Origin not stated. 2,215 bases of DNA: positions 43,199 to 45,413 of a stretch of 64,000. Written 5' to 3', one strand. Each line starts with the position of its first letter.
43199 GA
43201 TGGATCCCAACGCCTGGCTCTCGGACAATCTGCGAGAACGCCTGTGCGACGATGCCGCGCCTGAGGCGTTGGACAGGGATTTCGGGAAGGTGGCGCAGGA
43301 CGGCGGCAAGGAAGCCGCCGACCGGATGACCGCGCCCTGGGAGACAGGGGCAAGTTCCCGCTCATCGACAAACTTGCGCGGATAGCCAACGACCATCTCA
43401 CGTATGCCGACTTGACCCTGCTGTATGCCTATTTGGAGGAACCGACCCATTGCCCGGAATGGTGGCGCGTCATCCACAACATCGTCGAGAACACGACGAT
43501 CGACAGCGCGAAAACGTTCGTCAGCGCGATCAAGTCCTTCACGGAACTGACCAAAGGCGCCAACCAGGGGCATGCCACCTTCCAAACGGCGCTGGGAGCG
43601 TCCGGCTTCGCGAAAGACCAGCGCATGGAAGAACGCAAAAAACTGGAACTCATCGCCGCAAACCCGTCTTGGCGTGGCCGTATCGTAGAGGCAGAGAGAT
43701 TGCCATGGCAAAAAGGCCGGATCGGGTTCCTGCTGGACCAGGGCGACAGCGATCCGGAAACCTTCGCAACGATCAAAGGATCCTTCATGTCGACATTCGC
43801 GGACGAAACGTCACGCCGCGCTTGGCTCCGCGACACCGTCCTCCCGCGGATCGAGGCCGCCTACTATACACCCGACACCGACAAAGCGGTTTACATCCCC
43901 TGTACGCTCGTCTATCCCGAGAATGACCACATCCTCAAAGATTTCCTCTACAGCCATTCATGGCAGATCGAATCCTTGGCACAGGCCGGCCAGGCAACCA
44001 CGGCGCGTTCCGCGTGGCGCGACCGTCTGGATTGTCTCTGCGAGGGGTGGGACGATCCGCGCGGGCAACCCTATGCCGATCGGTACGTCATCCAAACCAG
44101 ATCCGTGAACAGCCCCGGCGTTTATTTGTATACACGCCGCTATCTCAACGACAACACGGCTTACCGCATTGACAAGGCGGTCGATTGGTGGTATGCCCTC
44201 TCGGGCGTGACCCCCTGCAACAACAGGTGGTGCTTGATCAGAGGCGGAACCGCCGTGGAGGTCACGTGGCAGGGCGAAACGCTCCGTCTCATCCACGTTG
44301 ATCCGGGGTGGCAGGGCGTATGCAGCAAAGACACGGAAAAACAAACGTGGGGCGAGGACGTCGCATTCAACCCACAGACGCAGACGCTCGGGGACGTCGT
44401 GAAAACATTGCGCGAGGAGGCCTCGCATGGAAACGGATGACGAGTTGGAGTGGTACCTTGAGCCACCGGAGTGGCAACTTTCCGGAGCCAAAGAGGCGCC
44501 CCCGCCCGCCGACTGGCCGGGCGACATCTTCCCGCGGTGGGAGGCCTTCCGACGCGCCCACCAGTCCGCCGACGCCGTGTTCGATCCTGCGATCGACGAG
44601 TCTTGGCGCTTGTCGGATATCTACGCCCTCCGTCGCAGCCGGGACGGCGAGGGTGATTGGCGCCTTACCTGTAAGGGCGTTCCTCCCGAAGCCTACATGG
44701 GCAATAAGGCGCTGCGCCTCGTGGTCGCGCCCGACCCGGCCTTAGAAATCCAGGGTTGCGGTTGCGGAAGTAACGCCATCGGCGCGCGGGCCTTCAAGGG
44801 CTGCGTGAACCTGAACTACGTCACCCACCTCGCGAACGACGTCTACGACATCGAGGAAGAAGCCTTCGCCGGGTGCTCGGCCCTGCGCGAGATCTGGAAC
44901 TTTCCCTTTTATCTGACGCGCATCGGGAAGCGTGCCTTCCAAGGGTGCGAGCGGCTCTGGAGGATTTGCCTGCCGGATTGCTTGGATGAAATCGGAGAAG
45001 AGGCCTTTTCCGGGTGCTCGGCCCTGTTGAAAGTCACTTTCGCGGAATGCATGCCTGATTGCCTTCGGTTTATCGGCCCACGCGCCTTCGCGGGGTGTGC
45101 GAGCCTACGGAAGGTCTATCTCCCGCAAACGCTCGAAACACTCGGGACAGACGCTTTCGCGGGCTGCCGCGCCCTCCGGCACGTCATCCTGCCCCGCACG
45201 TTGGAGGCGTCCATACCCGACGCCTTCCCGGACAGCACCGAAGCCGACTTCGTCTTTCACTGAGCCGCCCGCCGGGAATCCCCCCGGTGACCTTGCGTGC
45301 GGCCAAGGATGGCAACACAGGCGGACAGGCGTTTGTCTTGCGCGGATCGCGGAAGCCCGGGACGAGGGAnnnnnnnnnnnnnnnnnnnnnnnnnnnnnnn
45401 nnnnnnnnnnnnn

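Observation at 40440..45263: Lower-GC island with tandem DUF262 (GmrSD-like) genes, an unknown C-terminal module and an LRR protein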

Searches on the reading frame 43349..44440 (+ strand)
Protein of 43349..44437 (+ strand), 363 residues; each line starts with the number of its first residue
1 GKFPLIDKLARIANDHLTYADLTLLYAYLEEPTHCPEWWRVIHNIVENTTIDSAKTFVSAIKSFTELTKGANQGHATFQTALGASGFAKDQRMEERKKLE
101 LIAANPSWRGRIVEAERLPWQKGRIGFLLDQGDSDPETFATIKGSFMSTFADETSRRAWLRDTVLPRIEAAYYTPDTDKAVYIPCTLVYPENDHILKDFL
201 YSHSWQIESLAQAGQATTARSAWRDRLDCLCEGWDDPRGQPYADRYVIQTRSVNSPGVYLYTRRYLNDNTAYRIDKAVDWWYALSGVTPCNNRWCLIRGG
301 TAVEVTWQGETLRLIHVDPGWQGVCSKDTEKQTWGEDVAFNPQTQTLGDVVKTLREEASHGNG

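Call 5: search_protein_families(library=pfam, proteins=[window:43412-44440:+], max_evalue=0.01)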
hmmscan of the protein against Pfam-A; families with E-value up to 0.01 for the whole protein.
window:43412-44440:+ (342 aa): 0 families

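Call 7: search_protein_families(library=padloc, proteins=[window:43412-44440:+], max_evalue=0.1)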
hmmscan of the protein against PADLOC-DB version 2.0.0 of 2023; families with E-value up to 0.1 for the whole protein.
window:43412-44440:+ (342 aa): 0 families

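Call 8: search_protein_families(library=ncbifam, proteins=[window:43412-44440:+], max_evalue=0.1)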
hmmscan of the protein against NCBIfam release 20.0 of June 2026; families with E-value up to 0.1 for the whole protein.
window:43412-44440:+ (342 aa): 1 family
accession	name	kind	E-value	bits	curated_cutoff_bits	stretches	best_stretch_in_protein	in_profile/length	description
NF011493.0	PRK14901.1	equivalog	0.023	13.5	540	1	159-198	382-422/447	16S rRNA (cytosine(967)-C(5))-methyltransferase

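Call 58: predict_structure(alignment_id=A2)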
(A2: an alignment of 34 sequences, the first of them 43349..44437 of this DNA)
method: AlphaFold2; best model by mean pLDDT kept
length: 363 residues; sequences in the alignment: 34
mean_pLDDT: 78.4   pTM: 0.79
mean pLDDT of the five models: 78.4, 78.1, 77.7, 73.4, 72.7
residues with pLDDT >= 90: 149; 70-90: 91; 50-70: 96; < 50: 27
segments of 3 or more residues with pLDDT < 50: 325-339, 342-344, 361-363
pLDDT, mean of each block of 10 residues (from residue 1): 52 70 91 88 94 93 92 87 86 95 94 96 93 89 94 94 92 78 93 93 87 61 88 81 80 77 62 82 63 62 65 59 45 43 56 60 38
secondary structure, 60 per line:
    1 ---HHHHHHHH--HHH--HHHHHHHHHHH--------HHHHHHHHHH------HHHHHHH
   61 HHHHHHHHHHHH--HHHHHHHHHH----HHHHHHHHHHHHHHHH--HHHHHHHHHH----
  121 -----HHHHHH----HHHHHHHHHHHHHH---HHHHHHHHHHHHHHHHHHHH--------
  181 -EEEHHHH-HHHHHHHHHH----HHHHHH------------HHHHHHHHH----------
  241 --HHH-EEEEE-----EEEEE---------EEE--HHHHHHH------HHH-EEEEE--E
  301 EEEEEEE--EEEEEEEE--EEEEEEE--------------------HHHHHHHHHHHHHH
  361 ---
elements in order: H4-11 H19-29 H38-47 H54-72 H75-84 H89-104 H107-116 H126-131 H136-149 H153-172 E182-184 H185-188 H190-199 H204-209 H222-230 E247-251 E257-261 E271-273 H276-282 E293-297 E300-307 E310-317 E320-326 H347-360

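Call 60: fold_search(model_id=the predicted structure, library=pdb)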
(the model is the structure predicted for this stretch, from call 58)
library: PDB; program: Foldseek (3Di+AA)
matches with E <= 10: 162; with E <= 0.001: 0
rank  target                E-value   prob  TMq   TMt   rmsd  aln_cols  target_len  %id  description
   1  7nsr                  7.0e-01  0.08  0.09  0.18  12.4       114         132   12  Myelin protein P2 I50del (released 2021-09-01)
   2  6xuw                  8.5e-01  0.08  0.09  0.18  11.9        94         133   14  Human myelin protein P2 mutant L27D (released 2020-04-08)
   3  4a8z                  1.2e+00  0.06  0.09  0.18  12.3       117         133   12  Human myelin P2 protein, K112Q mutant (released 2012-12-05)
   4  4a60                  1.3e+00  0.08  0.10  0.20  12.5       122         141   13  Crystal structure of human testis-specific fatty acid binding protein 9 (FABP9) (released 2011-11-09)
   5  8ivl                  1.3e+00  0.08  0.09  0.21  13.1       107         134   10  FABP7 complexed with Cholesterol (released 2024-02-28)
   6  6xvq                  1.3e+00  0.06  0.09  0.17  11.9        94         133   14  Human myelin protein P2 mutant K31Q (released 2020-04-08)
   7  6xua                  1.4e+00  0.06  0.09  0.18  11.9        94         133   14  Human myelin protein P2 mutant K21Q (released 2020-04-08)
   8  1bwy_MODEL_1_A        1.5e+00  0.12  0.11  0.25  11.9       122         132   10  NMR STUDY OF BOVINE HEART FATTY ACID BINDING PROTEIN (released 1998-10-07)
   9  5edc                  1.5e+00  0.08  0.10  0.23  11.7       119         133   12  human FABP4 in complex with 6-Chloro-4-phenyl-2-piperidin-1-yl-quinoline-3-carboxylic acid at 1.29A (released 2016-03-09)
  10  6xvy_B                1.5e+00  0.06  0.09  0.18  12.2       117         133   11  Human myelin protein P2 mutant R88Q (released 2020-04-08)
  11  2wut                  1.5e+00  0.04  0.09  0.18  12.0       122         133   11  Crystal structure of human myelin protein P2 in complex with palmitate (released 2010-05-12)
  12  1ab0                  1.5e+00  0.11  0.10  0.25  11.5       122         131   12  C1G/V32D/F57H MUTANT OF MURINE ADIPOCYTE LIPID BINDING PROTEIN AT PH 4.5 (released 1997-06-16)
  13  4azp                  1.5e+00  0.08  0.10  0.21  12.5       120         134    9  Murine epidermal fatty acid-binding protein (FABP5) in complex with the endocannabinoid anandamide (released 2013-08-07)
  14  6xu5                  1.5e+00  0.06  0.09  0.18  11.9        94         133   14  Human myelin protein P2 mutant N2D (released 2020-04-08)
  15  5n4m                  1.5e+00  0.04  0.09  0.17  12.2       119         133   12  Human myelin protein P2, mutant I43N (released 2017-08-09)
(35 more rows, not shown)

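Call 66: search_protein_representatives(protein=window:43349-44437:+)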
Query: 363 residues. Proteins with E-value up to 0.001 (for the whole library): 315; up to 1e-10: 14; up to 1e-30: 4. The best 150 are listed.
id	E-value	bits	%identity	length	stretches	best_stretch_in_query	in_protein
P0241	8.0e-239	808.2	100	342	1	22-363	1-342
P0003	1.2e-68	248.1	53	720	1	2-286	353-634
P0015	1.4e-46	175.5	48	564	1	3-304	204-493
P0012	5.5e-33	130.7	42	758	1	15-284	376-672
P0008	5.4e-26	107.7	40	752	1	11-310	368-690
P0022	1.5e-19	86.5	38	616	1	16-232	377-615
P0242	2.7e-15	72.5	44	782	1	32-145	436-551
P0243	3.9e-15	72.0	35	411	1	13-303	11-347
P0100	2.5e-13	66.0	41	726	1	30-138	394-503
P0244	7.9e-13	64.4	32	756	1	37-301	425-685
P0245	1.1e-12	64.0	30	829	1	32-305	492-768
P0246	5.6e-12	61.6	37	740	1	35-154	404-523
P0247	7.6e-12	61.1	32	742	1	32-157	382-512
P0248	1.5e-11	60.2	39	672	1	33-153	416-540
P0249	1.3e-10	57.1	43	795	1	35-153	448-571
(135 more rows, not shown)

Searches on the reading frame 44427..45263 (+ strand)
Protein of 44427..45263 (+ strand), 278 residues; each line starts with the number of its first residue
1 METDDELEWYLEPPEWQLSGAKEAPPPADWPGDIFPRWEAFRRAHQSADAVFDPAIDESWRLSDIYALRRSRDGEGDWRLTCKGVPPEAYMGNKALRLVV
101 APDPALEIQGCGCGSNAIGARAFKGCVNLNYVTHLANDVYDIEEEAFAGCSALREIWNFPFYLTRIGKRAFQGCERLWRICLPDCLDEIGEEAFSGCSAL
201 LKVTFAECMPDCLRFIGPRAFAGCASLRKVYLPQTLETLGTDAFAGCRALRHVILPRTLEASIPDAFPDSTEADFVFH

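Call 5: search_protein_families(library=pfam, proteins=[window:44427-45263:+], max_evalue=0.01)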
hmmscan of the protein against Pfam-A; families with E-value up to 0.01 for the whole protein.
window:44427-45263:+ (278 aa): 2 families
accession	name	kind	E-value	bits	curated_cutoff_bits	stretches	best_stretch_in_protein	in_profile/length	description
PF13306.12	LRR_5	-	4.3e-30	104.7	27.7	2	117-207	2-88/127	BspA type Leucine rich repeat region (6 copies)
PF13855.12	LRR_8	-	8.2e-09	35.5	27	0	213-255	13-56/61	Leucine rich repeat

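Call 7: search_protein_families(library=padloc, proteins=[window:44427-45263:+], max_evalue=0.1)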
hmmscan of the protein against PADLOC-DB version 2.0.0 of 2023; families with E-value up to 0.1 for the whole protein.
window:44427-45263:+ (278 aa): 0 families

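Call 8: search_protein_families(library=ncbifam, proteins=[window:44427-45263:+], max_evalue=0.1)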
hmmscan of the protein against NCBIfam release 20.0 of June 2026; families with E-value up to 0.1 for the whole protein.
window:44427-45263:+ (278 aa): 1 family
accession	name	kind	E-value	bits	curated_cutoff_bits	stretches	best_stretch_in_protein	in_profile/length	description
NF047961.1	adhesin_HupY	equivalog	4.4e-09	35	1250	2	209-269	193-252/978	leucine-rich repeat adhesin HupY/LrrG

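Call 48: find_homologous_proteins(query=window:44427-45260:+, max_evalue=0.001)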
Query window:44427-45260:+ (278 aa): 524 proteins with E <= 0.001 among 2987 candidates; the best 120 are listed.
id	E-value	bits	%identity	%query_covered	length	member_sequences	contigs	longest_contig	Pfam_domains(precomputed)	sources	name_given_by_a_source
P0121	3.4e-193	659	100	100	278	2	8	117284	PF13306.13,PF13855.13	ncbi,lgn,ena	-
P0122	7.5e-89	316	57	100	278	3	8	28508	PF13306.13,PF13855.13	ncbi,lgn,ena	-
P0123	7.6e-63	231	41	100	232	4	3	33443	PF13306.13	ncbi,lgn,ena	-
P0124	2.1e-62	229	47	90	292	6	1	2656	PF13306.13,PF13855.13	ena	-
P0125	8.3e-62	227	46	99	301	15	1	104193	PF13306.13,PF13855.13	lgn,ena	-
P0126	6.8e-60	221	45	98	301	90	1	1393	PF13306.13,PF13855.13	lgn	-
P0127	4.3e-44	169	41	53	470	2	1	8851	PF13306.13,PF13855.13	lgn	-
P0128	7.8e-43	165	33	70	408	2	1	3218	PF13306.13,PF13855.13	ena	-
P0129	3.5e-42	163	35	54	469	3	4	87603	PF13306.13,PF13855.13,PF23952.2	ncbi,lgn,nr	ncbi:MAG: leucine-rich repeat domain-containing protein [Lachnospiraceae bacterium]|nr:leucine-rich 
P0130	4.7e-42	162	33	67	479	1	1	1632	PF13306.13,PF12799.14,PF13855.13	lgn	-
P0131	6.2e-41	159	34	47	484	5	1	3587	PF13306.13,PF13855.13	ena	-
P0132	1.5e-40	157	41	53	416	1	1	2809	PF13306.13,PF13855.13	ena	-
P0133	9.2e-40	155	38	47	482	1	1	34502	PF13306.13,PF13855.13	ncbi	-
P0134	2.5e-39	153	31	50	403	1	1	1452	PF13306.13,PF13855.13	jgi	jgi:hypothetical protein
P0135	5.0e-39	152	31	50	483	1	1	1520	PF13306.13,PF13855.13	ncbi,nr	ncbi:MAG: leucine-rich repeat domain-containing protein, partial [Duncaniella sp.]|nr:leucine-rich r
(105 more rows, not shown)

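Call 49: find_encoding_contigs(protein=P0122, flank=8000, max_places=3)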
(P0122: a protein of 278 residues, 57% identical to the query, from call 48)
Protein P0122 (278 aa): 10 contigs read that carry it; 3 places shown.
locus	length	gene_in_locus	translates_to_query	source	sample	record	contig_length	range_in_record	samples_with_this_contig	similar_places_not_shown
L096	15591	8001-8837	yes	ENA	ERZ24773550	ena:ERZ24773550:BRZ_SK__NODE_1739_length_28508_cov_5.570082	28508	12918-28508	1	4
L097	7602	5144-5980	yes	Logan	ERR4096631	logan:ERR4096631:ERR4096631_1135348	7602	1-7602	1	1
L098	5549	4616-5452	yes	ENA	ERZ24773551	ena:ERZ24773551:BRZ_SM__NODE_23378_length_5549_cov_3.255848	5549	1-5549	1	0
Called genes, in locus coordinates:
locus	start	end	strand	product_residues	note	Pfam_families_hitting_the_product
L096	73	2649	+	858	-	PF00521:DNA_topoisoIV, PF03989:DNA_gyraseA_C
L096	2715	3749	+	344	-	PF01640:Peptidase_C10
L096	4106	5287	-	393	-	PF00899:ThiF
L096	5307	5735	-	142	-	-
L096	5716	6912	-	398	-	-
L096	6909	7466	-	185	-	-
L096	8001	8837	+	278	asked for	PF13855:LRR_8 (faint), PF13306:LRR_5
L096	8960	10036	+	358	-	PF04616:Glyco_hydro_43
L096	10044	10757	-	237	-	PF01479:S4, PF00849:PseudoU_synth_2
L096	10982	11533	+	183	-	PF01467:CTP_transf_like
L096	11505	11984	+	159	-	PF02620:YceD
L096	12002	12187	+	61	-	PF01783:Ribosomal_L32p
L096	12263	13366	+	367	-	PF02504:FA_synthesis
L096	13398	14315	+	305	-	PF00698:Acyl_transf_1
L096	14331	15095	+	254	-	PF00106:adh_short, PF08659:KR, PF13561:adh_short_C2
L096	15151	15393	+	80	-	PF00550:PP-binding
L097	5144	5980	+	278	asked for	PF13855:LRR_8 (faint), PF13306:LRR_5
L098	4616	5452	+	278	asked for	PF13855:LRR_8 (faint), PF13306:LRR_5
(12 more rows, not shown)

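Call 50: find_encoding_contigs(protein=P0125, flank=8000, max_places=3)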
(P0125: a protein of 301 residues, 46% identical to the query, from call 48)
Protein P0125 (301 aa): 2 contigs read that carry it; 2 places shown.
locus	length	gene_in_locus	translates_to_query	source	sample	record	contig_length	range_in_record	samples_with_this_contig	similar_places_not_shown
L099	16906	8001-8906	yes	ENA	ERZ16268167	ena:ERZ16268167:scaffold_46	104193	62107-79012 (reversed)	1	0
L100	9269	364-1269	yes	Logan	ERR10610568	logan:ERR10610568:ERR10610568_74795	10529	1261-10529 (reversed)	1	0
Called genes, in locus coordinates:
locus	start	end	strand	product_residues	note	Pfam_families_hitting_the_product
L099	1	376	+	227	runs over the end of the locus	PF03466:LysR_substrate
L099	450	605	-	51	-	-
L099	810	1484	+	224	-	PF19700:DUF6198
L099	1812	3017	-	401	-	PF01139:RtcB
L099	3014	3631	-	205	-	PF00551:Formyl_trans_N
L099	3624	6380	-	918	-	PF06068:TIP49 (weak), PF13191:AAA_16 (faint), PF00004:AAA, PF00005:ABC_tran (faint), PF07728:AAA_5 (faint), PF17862:AAA_lid_3, PF01434:Peptidase_M41, PF02224:Cytidylate_kin, +5 more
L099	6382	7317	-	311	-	PF00535:Glycos_transf_2, PF13641:Glyco_tranf_2_3 (weak)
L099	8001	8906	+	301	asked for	PF13306:LRR_5, PF13855:LRR_8 (faint), PF13306:LRR_5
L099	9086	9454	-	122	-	PF00903:Glyoxalase, PF22677:Ble-like_N (weak), PF13669:Glyoxalase_4, PF18029:Glyoxalase_6 (faint)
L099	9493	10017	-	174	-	-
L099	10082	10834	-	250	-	PF00149:Metallophos, PF12850:Metallophos_2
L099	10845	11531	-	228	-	PF01128:IspD, PF12804:NTP_transf_3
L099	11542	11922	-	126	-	PF01906:YbjQ_1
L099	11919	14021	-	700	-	PF02922:CBM_48, PF00128:Alpha-amylase, PF02806:Alpha-amylase_C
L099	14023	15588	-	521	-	PF08323:Glyco_transf_5, PF13439:Glyco_transf_4, PF13579:Glyco_trans_4_4, PF00534:Glycos_transf_1, PF13692:Glyco_trans_1_4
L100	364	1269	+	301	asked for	PF13306:LRR_5, PF13855:LRR_8 (faint), PF13306:LRR_5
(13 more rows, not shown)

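Call 51: find_encoding_contigs(protein=P0123, flank=8000, max_places=3)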
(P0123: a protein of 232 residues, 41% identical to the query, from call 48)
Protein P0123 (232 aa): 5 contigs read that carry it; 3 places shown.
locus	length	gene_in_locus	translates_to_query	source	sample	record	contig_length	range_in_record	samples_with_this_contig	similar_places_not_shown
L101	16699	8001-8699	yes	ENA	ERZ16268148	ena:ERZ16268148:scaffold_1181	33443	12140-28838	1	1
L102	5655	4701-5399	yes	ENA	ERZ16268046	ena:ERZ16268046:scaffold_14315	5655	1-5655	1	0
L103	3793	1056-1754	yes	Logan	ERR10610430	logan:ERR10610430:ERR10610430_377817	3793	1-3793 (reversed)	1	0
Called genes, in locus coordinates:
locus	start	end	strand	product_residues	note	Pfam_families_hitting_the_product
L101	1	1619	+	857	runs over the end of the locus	PF00521:DNA_topoisoIV, PF03989:DNA_gyraseA_C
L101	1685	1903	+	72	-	-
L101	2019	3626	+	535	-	-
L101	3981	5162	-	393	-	PF00899:ThiF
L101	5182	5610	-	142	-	-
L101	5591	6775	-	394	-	-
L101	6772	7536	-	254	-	-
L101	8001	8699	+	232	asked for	PF13306:LRR_5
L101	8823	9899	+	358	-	PF04616:Glyco_hydro_43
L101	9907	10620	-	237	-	PF01479:S4, PF00849:PseudoU_synth_2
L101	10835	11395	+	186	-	PF01467:CTP_transf_like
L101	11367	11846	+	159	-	PF02620:YceD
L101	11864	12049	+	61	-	PF01783:Ribosomal_L32p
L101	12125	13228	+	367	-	PF02504:FA_synthesis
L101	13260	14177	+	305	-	PF00698:Acyl_transf_1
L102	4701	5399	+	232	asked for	PF13306:LRR_5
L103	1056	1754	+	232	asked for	PF13306:LRR_5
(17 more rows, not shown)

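Call 65: search_protein_families(library=pfam, proteins=[L096:4106-5287:-, L096:5307-5735:-, L096:5716-6912:-, L096:6909-7466:-], max_evalue=0.001)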
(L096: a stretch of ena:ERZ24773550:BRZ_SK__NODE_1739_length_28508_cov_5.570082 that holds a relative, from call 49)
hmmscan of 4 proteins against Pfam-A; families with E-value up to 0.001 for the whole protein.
L096:4106-5287:- (393 aa): 2 families
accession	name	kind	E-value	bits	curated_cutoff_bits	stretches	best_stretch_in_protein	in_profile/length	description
PF00899.27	ThiF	-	1.4e-28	100.1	28.1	1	83-285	17-190/238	ThiF family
PF02254.24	TrkA_N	-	0.00011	22.9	23.8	0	90-128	2-39/116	TrkA-N domain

L096:5307-5735:- (142 aa): 0 families

L096:5716-6912:- (398 aa): 1 family
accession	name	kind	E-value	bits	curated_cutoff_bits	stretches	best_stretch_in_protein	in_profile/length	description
PF14464.11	Prok-JAB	-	0.00041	20.6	25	0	152-198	64-103/114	Prokaryotic homologs of the JAB domain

L096:6909-7466:- (185 aa): 0 families

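Call 79: search_protein_families(library=padloc, proteins=[L096:4106-5287:-, L096:5307-5735:-, L096:5716-6912:-, L096:6909-7466:-], max_evalue=0.001)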
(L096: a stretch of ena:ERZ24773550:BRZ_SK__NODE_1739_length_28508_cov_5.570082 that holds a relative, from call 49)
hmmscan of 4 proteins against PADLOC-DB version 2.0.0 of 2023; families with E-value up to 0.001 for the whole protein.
L096:4106-5287:- (393 aa): 32 families (the best 25 are shown)
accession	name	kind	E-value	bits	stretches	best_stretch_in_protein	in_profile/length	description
PDLC00829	E1-E2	-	6.7e-30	102.5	1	83-356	168-424/426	E1-E2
PDLC00837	E1-E2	-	7.9e-24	82.3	1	82-232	321-479/593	E1-E2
PDLC00828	E1-E2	-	9.7e-23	79.1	1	83-233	172-321/431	E1-E2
PDLC00847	E1-E2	-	1.8e-20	70.8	1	62-189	263-388/523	E1-E2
PDLC00850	E1-E2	-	6.2e-20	69.1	1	86-200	314-428/566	E1-E2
PDLC00836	E1-E2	-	7.1e-20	69.1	1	83-208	338-466/602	E1-E2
PDLC00832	E1-E2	-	3.2e-18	63.3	1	68-190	321-442/588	E1-E2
PDLC00848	E1-E2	-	3.5e-18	63.2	1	83-188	371-476/607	E1-E2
PDLC00855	E1-E2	-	1.3e-17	62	1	80-207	296-428/579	E1-E2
PDLC00849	E1-E2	-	1.7e-16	58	1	70-197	320-445/582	E1-E2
PDLC00856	E1-E2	-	3.3e-16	56.9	1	83-198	319-433/573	E1-E2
PDLC00843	E1-E2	-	4.2e-16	56.6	1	82-201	314-431/575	E1-E2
PDLC00844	E1-E2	-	4.3e-16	56.6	1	80-190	270-380/489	E1-E2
PDLC00831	E1-E2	-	5.5e-16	56.5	1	78-247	310-481/578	E1-E2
PDLC00840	E1-E2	-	1.6e-15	55.1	1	81-196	208-324/458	E1-E2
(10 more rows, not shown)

L096:5307-5735:- (142 aa): 1 family
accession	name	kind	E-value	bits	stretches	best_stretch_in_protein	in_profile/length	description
PDLC00863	E2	-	0.00096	17.3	0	44-132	47-131/149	E2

L096:5716-6912:- (398 aa): 14 families
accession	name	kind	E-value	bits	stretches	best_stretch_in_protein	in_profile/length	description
PDLC00895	JAB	-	6.1e-13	46.7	1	97-192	30-125/162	JAB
PDLC00890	JAB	-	8.4e-12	42.9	1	83-218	16-154/157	JAB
PDLC00891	JAB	-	4.7e-09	33.9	1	96-195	31-129/159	JAB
PDLC00898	JAB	-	7.2e-08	30.2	1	98-195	39-135/162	JAB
PDLC00889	JAB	-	7.7e-08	30.1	1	85-213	27-157/168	JAB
PDLC00893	JAB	-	2.7e-05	22.2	1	156-194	83-122/157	JAB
PDLC00905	JAB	-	3.8e-05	21.9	1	155-205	82-131/154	JAB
PDLC00892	JAB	-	6.2e-05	20.7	1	99-201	35-138/174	JAB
PDLC00888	JAB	-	0.00018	19.2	1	86-209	32-155/174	JAB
PDLC00896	JAB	-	0.00022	19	1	154-198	91-136/159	JAB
PDLC00827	E1-E2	-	0.0005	16.5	1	153-218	641-707/711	E1-E2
PDLC00902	JAB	-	0.00055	17.6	1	86-194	23-132/159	JAB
PDLC00906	JAB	-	0.00071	17.7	0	156-189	84-116/179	JAB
PDLC00901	JAB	-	0.00098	17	0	154-188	96-129/163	JAB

L096:6909-7466:- (185 aa): 0 families
